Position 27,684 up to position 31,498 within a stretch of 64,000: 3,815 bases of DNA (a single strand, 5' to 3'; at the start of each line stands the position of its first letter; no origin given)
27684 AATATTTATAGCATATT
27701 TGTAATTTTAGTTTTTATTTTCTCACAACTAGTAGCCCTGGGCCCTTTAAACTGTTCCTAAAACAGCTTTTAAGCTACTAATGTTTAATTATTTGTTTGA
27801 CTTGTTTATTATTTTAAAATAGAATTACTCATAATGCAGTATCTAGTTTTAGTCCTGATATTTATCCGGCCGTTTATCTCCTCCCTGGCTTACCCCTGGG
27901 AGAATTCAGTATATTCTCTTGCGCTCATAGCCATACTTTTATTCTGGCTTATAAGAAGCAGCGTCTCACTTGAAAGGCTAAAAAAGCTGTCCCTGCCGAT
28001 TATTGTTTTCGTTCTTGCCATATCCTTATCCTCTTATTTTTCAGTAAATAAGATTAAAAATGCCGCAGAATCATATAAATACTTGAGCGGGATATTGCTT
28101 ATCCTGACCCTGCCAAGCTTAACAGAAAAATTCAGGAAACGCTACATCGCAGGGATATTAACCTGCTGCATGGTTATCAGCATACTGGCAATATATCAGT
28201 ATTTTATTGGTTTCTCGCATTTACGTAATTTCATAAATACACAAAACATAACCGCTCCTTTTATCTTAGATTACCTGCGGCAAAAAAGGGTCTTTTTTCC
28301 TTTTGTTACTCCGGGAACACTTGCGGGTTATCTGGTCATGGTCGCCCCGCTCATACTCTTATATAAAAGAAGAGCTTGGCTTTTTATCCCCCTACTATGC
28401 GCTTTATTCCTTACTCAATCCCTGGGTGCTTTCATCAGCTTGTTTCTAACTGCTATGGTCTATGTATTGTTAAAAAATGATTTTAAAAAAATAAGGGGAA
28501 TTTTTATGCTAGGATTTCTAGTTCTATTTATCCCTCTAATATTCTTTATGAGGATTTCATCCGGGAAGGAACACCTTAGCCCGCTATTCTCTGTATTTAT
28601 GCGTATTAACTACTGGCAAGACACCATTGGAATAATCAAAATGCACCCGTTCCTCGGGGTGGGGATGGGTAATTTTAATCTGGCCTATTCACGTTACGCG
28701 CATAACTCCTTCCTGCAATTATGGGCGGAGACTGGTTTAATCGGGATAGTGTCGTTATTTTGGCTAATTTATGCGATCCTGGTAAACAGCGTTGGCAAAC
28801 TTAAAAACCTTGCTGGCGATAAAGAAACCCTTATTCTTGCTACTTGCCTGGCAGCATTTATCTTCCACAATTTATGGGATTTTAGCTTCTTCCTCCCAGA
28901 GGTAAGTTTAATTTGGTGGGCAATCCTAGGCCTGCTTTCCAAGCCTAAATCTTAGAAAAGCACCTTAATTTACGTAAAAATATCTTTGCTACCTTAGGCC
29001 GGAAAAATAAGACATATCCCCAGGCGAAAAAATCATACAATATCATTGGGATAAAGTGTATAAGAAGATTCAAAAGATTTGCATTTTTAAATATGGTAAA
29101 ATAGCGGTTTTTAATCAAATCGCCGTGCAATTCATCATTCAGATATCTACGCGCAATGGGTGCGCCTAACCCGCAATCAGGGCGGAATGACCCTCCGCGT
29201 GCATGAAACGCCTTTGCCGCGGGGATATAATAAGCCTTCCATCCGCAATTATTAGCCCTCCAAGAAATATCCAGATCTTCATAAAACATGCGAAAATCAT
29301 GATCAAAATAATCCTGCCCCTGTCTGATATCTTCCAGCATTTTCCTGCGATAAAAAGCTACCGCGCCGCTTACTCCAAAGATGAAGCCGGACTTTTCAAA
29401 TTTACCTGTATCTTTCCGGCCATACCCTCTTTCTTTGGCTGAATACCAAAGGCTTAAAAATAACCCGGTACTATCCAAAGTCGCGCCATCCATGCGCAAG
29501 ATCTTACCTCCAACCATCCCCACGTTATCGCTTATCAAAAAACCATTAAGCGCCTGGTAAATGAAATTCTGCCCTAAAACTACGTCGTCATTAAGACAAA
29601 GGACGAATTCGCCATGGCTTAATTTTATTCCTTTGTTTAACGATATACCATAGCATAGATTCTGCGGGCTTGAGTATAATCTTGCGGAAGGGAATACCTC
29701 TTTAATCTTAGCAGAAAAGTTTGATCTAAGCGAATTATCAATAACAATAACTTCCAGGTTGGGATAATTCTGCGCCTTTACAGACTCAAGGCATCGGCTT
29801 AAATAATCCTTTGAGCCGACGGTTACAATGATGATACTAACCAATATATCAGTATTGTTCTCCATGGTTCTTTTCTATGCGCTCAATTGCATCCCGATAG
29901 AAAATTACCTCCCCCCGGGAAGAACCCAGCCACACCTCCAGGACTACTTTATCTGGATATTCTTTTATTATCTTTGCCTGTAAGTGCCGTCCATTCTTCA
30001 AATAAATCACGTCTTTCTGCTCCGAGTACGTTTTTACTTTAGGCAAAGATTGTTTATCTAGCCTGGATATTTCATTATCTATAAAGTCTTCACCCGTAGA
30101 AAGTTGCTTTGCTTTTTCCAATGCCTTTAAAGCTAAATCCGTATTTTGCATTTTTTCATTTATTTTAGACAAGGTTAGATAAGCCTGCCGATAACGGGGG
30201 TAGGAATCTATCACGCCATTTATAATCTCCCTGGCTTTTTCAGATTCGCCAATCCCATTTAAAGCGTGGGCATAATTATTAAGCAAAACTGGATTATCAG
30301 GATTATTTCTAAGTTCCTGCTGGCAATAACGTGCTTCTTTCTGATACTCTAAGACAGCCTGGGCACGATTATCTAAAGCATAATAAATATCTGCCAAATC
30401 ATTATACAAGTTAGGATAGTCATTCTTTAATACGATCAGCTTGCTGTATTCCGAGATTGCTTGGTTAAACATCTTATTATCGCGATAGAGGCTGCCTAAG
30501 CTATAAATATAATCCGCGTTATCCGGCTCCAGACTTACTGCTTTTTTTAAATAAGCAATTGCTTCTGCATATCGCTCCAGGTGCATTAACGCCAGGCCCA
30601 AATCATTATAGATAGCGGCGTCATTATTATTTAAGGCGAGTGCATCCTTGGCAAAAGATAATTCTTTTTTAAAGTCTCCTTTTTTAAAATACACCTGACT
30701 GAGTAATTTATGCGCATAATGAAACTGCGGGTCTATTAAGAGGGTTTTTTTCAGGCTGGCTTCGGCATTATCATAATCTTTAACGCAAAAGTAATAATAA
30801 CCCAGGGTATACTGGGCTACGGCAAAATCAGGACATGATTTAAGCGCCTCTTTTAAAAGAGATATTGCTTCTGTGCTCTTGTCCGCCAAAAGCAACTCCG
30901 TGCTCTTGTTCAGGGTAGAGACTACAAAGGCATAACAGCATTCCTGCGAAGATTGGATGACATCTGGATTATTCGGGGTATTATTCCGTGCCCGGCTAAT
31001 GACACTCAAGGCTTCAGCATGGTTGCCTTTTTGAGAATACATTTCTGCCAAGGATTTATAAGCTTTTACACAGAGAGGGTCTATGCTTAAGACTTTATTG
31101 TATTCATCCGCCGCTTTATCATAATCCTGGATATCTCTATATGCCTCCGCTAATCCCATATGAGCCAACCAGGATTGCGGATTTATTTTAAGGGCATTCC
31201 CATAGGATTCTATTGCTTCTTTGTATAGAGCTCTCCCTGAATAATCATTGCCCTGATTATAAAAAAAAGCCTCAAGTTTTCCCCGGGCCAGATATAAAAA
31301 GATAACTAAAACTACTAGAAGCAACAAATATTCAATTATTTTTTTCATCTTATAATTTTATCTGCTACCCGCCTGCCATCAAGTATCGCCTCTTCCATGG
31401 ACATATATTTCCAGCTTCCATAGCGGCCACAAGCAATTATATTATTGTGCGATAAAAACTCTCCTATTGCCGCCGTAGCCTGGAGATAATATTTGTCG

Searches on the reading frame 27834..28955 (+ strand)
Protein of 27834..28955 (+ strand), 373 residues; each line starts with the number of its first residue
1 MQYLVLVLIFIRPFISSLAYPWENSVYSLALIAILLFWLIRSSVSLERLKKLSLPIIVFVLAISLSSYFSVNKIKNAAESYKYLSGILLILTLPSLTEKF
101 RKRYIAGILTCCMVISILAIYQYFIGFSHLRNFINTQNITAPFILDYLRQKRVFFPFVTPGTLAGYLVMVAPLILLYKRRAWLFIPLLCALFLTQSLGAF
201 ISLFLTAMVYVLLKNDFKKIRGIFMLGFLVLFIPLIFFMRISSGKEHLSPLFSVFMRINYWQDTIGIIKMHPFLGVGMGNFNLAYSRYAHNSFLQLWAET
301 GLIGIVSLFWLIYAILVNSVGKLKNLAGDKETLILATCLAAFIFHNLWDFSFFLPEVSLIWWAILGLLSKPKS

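Call 59: search_protein_families(library=pfam, proteins=[window:27834-28955:+], max_evalue=0.000001)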
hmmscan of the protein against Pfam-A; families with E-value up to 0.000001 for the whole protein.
window:27834-28955:+ (373 aa): 1 family
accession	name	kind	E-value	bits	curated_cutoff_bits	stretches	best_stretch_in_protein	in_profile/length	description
PF04932.20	Wzy_C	-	5.6e-17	62.4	31.7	1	183-308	2-148/149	O-Antigen ligase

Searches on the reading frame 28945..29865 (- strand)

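Call 64: search_protein_families(library=pfam, proteins=[window:28945-29865:-], max_evalue=0.000001)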
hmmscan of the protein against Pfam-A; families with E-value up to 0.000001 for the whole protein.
window:28945-29865:- (306 aa): 3 families
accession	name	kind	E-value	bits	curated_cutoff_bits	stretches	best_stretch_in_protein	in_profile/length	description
PF00535.33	Glycos_transf_2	-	1.3e-21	77.7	23.3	1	10-180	1-167/168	Glycosyl transferase family 2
PF13641.12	Glyco_tranf_2_3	-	6.5e-16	59.5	27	1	9-223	3-213/230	Glycosyltransferase like family 2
PF13632.12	Glyco_trans_2_3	-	6.3e-09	36.4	27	1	87-222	1-123/198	Glycosyl transferase family group 2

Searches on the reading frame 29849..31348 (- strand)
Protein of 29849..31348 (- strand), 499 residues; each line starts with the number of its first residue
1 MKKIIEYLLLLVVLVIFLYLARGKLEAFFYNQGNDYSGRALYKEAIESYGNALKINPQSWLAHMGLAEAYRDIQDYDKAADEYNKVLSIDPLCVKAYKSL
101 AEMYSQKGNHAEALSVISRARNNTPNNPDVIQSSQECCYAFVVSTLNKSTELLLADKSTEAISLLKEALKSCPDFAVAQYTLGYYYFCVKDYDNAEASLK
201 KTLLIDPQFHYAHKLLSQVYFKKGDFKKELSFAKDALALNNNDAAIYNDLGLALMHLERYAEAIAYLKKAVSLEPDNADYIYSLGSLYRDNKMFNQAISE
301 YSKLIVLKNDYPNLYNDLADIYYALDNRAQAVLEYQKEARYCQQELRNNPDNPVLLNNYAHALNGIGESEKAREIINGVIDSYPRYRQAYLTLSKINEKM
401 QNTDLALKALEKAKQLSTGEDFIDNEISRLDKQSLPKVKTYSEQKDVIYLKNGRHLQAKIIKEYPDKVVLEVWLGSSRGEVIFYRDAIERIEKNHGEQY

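Call 64: search_protein_families(library=pfam, proteins=[window:29849-31348:-], max_evalue=0.000001)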
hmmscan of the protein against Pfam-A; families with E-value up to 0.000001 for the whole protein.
window:29849-31348:- (499 aa): 20 families
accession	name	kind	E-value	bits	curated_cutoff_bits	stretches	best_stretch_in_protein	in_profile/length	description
PF07719.23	TPR_2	-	9.3e-37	122.5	27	1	244-277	1-34/34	Tetratricopeptide repeat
PF14559.12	TPR_19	-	2.6e-34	117.8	25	0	74-130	5-61/68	Tetratricopeptide repeat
PF13181.12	TPR_8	-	1.9e-30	102.8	25.7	1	245-277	2-34/34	Tetratricopeptide repeat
PF00515.34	TPR_1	-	2.4e-29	100.4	27.8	1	244-277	1-34/34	Tetratricopeptide repeat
PF13428.12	TPR_14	-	4.6e-29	98.3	23.5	0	246-285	3-42/44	Tetratricopeptide repeat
PF13432.12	TPR_16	-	1.4e-28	99.4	32.7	1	30-91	1-62/65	Tetratricopeptide repeat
PF13414.12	TPR_11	-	3.7e-27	94.2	26.8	0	285-325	1-41/42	TPR repeat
PF13431.12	TPR_17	-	2.4e-24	84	24.4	0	341-374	1-34/34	Tetratricopeptide repeat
PF13424.12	TPR_12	-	1.1e-23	83.7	30.1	0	244-301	3-68/77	Tetratricopeptide repeat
PF23914.1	TPR_CcmH_CycH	-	1e-12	48.6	42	0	43-127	67-154/158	Cytochrome c-type biogenesis protein H TPR domain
PF13371.12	TPR_9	-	2.3e-12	47.2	35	0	218-279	3-64/73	Tetratricopeptide repeat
PF13174.12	TPR_6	-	3.2e-12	46.7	26.3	0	64-91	4-31/33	Tetratricopeptide repeat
PF13176.12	TPR_7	-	3.6e-12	45.8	27.9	0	96-122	1-29/36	Tetratricopeptide repeat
PF25060.1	ARM_TT21_2nd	-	1.6e-11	44.7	27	0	156-224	202-270/270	Tetratricopeptide repeat protein 21 second ARM domain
PF12895.13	ANAPC3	-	5.1e-10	39.9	27.2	0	191-270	4-82/82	Anaphase-promoting complex, cyclosome, subunit 3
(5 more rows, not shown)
